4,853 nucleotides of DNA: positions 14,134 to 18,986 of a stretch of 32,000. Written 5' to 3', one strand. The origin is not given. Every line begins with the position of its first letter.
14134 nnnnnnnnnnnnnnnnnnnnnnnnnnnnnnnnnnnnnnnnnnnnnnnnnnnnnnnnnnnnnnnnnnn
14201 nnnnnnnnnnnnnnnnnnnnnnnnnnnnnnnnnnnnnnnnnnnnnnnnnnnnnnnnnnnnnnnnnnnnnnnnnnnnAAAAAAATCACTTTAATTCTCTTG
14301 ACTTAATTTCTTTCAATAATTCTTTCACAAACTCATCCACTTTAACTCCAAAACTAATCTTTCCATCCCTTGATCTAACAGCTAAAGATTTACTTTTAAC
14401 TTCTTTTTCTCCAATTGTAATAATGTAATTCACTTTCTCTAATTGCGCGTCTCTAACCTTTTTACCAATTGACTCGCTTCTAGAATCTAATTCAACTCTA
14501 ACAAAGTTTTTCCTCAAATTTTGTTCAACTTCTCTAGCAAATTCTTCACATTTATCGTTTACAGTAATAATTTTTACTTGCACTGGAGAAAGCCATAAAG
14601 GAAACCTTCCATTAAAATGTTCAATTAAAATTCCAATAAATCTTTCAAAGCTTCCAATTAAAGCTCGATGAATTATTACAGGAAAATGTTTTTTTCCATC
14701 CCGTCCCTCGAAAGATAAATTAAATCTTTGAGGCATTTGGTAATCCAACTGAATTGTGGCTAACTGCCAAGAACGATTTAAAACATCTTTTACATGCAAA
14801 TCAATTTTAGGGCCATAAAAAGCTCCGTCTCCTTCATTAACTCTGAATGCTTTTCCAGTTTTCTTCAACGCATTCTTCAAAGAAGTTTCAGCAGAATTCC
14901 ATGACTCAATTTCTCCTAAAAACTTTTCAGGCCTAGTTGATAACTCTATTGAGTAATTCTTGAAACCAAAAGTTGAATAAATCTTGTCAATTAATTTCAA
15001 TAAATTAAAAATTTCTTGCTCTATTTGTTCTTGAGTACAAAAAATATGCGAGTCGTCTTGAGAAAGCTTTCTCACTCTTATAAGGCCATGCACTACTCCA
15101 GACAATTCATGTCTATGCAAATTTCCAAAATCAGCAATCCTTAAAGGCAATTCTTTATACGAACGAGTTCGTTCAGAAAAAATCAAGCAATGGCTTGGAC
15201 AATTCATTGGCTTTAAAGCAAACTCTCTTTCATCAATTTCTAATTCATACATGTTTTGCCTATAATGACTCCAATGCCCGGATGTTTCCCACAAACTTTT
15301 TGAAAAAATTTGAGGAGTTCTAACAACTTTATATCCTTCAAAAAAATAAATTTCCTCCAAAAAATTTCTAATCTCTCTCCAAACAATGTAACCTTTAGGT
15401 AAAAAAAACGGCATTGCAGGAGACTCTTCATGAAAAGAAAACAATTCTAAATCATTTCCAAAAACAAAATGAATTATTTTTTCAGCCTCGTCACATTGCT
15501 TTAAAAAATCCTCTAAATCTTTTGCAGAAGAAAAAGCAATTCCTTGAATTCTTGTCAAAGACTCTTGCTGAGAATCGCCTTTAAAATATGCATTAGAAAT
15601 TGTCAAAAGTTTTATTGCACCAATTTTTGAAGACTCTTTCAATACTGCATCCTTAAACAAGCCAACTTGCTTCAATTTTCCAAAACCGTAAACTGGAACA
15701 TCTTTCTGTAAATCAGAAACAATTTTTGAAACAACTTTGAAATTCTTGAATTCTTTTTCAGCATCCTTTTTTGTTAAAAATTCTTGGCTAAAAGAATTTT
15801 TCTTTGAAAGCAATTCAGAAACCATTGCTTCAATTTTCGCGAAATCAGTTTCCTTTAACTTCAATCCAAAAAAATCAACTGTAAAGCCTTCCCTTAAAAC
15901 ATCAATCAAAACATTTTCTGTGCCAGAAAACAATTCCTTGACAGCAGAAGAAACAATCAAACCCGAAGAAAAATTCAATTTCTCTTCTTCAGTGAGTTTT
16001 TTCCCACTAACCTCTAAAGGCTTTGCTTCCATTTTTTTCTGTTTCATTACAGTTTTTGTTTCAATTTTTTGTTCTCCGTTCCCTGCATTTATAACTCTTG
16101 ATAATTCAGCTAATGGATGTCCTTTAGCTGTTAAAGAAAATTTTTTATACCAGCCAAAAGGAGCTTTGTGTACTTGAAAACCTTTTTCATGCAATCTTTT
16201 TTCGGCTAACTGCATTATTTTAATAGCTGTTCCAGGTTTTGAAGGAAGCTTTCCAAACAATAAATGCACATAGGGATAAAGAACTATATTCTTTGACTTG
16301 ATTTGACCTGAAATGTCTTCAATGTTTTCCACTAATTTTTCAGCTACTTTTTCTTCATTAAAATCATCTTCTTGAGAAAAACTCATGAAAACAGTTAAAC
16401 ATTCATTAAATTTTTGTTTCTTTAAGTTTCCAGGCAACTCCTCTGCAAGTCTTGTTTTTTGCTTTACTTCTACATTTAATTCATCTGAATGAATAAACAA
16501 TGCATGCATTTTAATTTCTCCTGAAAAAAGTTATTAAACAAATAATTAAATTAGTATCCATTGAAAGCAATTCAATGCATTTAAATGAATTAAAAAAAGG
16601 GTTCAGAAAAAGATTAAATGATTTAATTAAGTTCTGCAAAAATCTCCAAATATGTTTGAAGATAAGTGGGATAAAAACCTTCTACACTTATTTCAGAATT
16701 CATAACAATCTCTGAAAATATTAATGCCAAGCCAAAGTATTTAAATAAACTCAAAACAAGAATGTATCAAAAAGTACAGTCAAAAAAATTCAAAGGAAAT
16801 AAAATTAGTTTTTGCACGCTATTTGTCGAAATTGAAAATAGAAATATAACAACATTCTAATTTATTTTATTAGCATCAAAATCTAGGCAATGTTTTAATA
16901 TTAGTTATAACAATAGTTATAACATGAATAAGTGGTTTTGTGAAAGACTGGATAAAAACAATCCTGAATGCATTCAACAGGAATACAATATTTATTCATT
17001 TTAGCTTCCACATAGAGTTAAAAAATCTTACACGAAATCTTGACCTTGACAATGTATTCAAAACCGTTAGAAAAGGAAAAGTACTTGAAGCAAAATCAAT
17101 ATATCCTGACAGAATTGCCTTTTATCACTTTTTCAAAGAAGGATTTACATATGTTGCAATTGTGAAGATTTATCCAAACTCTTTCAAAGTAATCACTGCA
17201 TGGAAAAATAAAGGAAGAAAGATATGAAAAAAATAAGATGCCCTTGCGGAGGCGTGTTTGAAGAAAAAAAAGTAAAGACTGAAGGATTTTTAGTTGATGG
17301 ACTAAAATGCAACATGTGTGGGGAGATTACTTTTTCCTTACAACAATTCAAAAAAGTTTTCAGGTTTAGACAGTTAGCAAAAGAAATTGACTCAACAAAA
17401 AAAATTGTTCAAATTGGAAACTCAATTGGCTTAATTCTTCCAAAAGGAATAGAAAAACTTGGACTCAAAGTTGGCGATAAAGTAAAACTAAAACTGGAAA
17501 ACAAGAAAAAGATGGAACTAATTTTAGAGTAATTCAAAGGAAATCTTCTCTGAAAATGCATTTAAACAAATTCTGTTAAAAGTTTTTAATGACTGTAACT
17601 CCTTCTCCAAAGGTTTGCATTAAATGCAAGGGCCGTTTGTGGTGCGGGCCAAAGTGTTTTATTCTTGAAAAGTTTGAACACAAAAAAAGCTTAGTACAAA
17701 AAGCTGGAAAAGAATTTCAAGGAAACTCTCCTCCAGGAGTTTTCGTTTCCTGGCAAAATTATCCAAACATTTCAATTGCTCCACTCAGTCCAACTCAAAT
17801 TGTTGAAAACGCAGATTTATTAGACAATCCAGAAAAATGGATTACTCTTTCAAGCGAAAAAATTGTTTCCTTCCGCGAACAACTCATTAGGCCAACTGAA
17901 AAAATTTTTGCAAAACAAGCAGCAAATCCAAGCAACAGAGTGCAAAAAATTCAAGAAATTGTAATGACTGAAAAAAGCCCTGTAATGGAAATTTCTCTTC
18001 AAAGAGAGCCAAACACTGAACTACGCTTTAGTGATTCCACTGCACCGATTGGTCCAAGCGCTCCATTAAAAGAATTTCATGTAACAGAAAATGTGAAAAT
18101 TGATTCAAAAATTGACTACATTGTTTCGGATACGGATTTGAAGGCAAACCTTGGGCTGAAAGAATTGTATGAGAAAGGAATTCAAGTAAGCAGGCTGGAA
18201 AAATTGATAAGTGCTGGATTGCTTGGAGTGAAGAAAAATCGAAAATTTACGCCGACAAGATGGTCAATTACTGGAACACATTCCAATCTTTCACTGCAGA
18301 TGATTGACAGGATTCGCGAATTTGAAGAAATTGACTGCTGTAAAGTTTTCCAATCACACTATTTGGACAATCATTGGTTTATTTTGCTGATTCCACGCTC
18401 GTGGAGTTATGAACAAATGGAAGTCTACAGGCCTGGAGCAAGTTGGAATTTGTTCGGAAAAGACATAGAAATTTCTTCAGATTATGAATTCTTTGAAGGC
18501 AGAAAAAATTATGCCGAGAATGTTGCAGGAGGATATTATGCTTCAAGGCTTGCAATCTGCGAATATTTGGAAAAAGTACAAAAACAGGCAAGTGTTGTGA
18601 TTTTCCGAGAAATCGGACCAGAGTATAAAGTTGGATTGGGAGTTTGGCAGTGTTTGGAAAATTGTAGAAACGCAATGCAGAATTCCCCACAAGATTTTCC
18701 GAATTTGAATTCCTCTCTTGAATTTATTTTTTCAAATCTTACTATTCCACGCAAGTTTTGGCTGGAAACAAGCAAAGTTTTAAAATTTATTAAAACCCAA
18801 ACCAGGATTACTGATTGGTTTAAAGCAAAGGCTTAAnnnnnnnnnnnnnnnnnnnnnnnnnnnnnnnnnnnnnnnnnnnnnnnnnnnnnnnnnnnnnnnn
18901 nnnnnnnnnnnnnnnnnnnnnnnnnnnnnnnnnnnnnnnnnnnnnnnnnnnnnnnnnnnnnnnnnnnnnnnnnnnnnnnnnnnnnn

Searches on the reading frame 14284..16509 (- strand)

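Call 92: search_protein_families(library=pfam, proteins=[window:14284-16509:-], max_evalue=0.001)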
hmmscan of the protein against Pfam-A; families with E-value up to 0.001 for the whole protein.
window:14284-16509:- (741 aa): 3 families
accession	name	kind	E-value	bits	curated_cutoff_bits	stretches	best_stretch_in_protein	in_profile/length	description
PF00587.30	tRNA-synt_2b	-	5.3e-51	173.6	29.3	1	421-632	1-179/179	tRNA synthetase class II core domain (G, H, P, S and T)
PF08915.16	tRNA-Thr_ED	-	9.3e-40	136.3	30.2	1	1-140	1-137/137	Archaea-specific editing domain of threonyl-tRNA synthetase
PF03129.25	HGTP_anticodon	-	1.8e-22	79.7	21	1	644-733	1-93/94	Anticodon binding domain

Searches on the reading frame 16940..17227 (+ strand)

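Call 3: search_protein_families(library=pfam, proteins=[window:16940-17227:+], max_evalue=1)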
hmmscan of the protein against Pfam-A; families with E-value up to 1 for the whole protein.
window:16940-17227:+ (95 aa): 1 family
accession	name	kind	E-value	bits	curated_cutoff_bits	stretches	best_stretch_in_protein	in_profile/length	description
PF14076.12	DUF4258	-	0.00031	21.4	25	1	21-88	1-70/71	Domain of unknown function (DUF4258)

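Call 32: search_protein_families(library=padloc, proteins=[window:16940-17227:+], max_evalue=0.1)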
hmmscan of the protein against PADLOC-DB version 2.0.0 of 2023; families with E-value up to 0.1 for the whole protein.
window:16940-17227:+ (95 aa): 0 families

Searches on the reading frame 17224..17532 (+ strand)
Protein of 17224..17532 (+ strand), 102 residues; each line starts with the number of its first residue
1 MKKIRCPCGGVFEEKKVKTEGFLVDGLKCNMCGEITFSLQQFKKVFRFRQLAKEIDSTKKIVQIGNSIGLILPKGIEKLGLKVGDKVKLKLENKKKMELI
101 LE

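Call 3: search_protein_families(library=pfam, proteins=[window:17224-17532:+], max_evalue=1)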
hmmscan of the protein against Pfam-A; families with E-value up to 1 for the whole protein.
window:17224-17532:+ (102 aa): 1 family
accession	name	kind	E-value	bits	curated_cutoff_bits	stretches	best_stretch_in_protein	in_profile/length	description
PF04014.23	MazE_antitoxin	-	6.9e-05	23.2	24.7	1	61-99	1-40/48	Antidote-toxin recognition MazE, bacterial antitoxin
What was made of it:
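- On Type II toxin-antitoxin: left pair at 16940-17532: MazE/AbrB scores 23.2 against 24.7 (call 3).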

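Call 32: search_protein_families(library=padloc, proteins=[window:17224-17532:+], max_evalue=0.1)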
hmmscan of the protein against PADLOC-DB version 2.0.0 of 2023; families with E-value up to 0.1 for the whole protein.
window:17224-17532:+ (102 aa): 0 families

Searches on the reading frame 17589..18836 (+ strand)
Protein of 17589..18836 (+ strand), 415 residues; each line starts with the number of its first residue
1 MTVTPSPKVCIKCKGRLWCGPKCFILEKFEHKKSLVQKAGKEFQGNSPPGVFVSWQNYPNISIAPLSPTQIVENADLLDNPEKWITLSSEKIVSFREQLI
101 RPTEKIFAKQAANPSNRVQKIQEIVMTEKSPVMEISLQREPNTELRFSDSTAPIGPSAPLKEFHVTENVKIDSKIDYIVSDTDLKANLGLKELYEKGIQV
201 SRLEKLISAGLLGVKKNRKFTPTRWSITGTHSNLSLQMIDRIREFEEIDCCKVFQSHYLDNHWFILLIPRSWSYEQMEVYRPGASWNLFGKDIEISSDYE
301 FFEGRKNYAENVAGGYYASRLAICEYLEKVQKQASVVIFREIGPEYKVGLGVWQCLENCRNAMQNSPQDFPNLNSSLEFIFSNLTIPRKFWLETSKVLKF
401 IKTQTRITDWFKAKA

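Call 3: search_protein_families(library=pfam, proteins=[window:17589-18836:+], max_evalue=1)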
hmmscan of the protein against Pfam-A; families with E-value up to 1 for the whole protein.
window:17589-18836:+ (415 aa): 3 families
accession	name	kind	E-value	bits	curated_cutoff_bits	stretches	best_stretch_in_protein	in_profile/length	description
PF04894.17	Nre_N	-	4.7e-81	273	25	1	21-287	5-270/270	Archaeal Nre, N-terminal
PF04895.17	Nre_C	-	3e-33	114.4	27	1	301-410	2-110/110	Archaeal Nre, C-terminal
PF16299.10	DUF4941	-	0.064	12.9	28.8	1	82-123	112-151/265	Domain of unknown function (DUF4941)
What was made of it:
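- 17589..18836 (+): nreA, the conserved left flank of the variable interval. It ends with the PIP box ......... Pfam Nre_N 5e-81 and Nre_C 3e-33 (call 3).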

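Call 19: find_related_loci(query=window:17589-18836:+, collection=genome_contigs, flank=10000)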
Query window:17589-18836:+ (415 aa) in genome_contigs; peptide patterns used: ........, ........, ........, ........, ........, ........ (x = any residue, [..] = any of these).
43 stretches matched a pattern; 10 encode a relative of the query (tblastn E <= 1e-3); 10 distinct loci.
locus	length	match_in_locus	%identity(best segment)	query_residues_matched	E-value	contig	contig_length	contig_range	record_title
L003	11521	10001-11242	50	2-411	3e-139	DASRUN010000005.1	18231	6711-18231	MAG TPA_asm: archaeon isolate SMAG_U8112 k141_2081014, whole genome shotgun sequence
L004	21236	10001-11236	48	2-410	1e-136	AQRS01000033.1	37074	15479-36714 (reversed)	Candidatus Iainarchaeum andersonii SCGC AAA011-E11 A11E11DRAFT_contig_10_0.11_C, whole genome shotgun sequence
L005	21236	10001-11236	49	2-410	3e-134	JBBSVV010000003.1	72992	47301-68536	MAG: archaeon isolate H32-bin002_1 H32_bin002_1_000000000003, whole genome shotgun sequence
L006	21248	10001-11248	48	3-412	1e-133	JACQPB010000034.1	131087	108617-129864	MAG: Candidatus Iainarchaeum archaeon isolate NC_groundwater_1296_Ag_S-0.2um_52_80 S_p2_S4_coassembly_k141_1797318, whol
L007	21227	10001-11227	47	6-412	3e-133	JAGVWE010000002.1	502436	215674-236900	MAG: Candidatus Iainarchaeum archaeon isolate RIFCSPLOWO2_01_FULL_58_19 rifcsplowo2_01_scaffold_11, whole genome shotgun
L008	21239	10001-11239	49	1-410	1e-130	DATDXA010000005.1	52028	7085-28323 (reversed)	MAG TPA_asm: archaeon isolate SMAG_U8126 k141_1580910, whole genome shotgun sequence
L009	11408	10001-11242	47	2-410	3e-129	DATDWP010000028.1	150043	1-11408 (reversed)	MAG TPA_asm: archaeon isolate SMAG_U8115 k141_429135, whole genome shotgun sequence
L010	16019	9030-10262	47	3-410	4e-124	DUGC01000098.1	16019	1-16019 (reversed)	MAG TPA_asm: Candidatus Iainarchaeum archaeon isolate UBA10205 contig_56405, whole genome shotgun sequence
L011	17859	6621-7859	46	3-411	5e-123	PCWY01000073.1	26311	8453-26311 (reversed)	MAG: Candidatus Diapherotrites archaeon CG11_big_fil_rev_8_21_14_0_20_37_9 CG11_8_21_14_0.20_scaffold_937_c, whole genom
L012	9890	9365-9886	47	3-172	9e-47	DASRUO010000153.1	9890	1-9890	MAG TPA_asm: archaeon isolate SMAG_U8114 k141_132954, whole genome shotgun sequence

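Call 53: search_protein_families(library=pfam, proteins=[L004:11250-11597:-, L004:11594-11878:-, L004:12807-13289:+, L005:11296-11790:+, L006:11284-11841:-, L007:11218-11640:+, L007:11669-12373:+, L008:11251-11919:-, L011:9434-10702:-, L011:11164-11628:-], max_evalue=0.01)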
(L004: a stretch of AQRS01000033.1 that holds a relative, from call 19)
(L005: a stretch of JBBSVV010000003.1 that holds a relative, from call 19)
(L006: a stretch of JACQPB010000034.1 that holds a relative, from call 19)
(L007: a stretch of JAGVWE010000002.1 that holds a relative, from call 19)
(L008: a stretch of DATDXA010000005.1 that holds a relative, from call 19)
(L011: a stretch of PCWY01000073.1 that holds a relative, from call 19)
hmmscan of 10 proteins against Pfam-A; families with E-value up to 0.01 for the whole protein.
L004:11250-11597:- (115 aa): 2 families
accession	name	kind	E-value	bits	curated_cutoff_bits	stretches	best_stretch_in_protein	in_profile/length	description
PF05016.21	ParE_toxin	-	2.7e-05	25.1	23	1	19-100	12-83/89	ParE toxin of type II toxin-antitoxin system, parDE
PF06769.20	YoeB_toxin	-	0.00031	21.1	27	1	20-99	4-76/80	YoeB-like toxin of bacterial type II toxin-antitoxin system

L004:11594-11878:- (94 aa): 0 families

L004:12807-13289:+ (160 aa): 0 families

L005:11296-11790:+ (164 aa): 0 families

L006:11284-11841:- (185 aa): 0 families

L007:11218-11640:+ (140 aa): 2 families
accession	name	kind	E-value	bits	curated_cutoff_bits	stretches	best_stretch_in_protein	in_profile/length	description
PF13380.12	CoA_binding_2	-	1.2e-41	142.3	22.8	1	17-133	1-115/116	CoA binding domain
PF02629.25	CoA_binding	-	0.0025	18.9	22.3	1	17-93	4-85/97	CoA binding domain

L007:11669-12373:+ (234 aa): 4 families
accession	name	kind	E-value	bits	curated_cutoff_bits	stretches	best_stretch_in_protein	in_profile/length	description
PF13489.12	Methyltransf_23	-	0.00047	20.4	27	1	55-212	9-142/164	Methyltransferase domain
PF08241.18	Methyltransf_11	-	0.0029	18.6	21.2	0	72-141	1-71/95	Methyltransferase domain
PF13649.12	Methyltransf_25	-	0.0061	17.7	27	0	71-141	1-78/97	Methyltransferase domain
PF08003.17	Methyltransf_9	-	0.0071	15.8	23.8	0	13-92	61-140/315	Protein of unknown function (DUF1698)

L008:11251-11919:- (222 aa): 0 families

L011:9434-10702:- (422 aa): 4 families
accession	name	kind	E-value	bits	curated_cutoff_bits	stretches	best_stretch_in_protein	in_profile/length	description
PF13173.12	AAA_14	-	3.8e-32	111.5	27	1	41-166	4-129/129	AAA domain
PF13635.12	DUF4143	-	6.6e-13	49.2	28.1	1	221-364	2-158/160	Domain of unknown function (DUF4143)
PF13401.12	AAA_22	-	0.00096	19.9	27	0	44-126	10-106/130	AAA domain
PF01637.24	ATPase_2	-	0.0014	18.9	33.2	0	39-81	20-62/225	ATPase domain predominantly from Archaea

L011:11164-11628:- (154 aa): 1 family
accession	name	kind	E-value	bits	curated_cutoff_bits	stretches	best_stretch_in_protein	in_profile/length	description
PF01609.27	DDE_Tnp_1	-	7.1e-06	26.3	23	1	62-126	46-111/200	Transposase DDE domain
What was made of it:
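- The interval is an insertion hotspot that carries a DDE transposase fragment and TA genes in other lineages (call 53).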

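Call 60: find_related_loci(query=window:17589-18836:+, collection=metagenome_contigs, flank=10000)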
Query window:17589-18836:+ (415 aa) in metagenome_contigs; peptide patterns used: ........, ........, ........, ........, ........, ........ (x = any residue, [..] = any of these).
71 stretches matched a pattern; 13 encode a relative of the query (tblastn E <= 1e-3); 13 distinct loci.
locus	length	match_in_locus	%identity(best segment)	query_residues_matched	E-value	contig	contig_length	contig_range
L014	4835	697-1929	51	3-410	2e-141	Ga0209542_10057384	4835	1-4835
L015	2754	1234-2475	50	2-411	1e-146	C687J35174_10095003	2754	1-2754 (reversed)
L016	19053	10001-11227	47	6-412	2e-133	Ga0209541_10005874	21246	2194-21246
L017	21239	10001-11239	48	3-411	2e-132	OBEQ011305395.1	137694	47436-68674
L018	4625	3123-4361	46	2-409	5e-133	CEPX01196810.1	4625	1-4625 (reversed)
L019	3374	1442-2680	48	3-410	2e-135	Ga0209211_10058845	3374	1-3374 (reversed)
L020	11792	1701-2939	48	3-410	4e-131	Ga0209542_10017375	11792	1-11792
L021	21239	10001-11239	49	1-410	7e-131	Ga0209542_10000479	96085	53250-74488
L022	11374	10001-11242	47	2-410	3e-129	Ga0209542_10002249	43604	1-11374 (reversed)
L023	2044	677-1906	47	5-411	5e-136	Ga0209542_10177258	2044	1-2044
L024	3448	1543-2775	47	3-410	9e-128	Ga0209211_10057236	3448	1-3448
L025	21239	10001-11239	46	3-411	4e-123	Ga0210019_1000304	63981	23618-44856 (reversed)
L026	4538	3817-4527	50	2-235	2e-72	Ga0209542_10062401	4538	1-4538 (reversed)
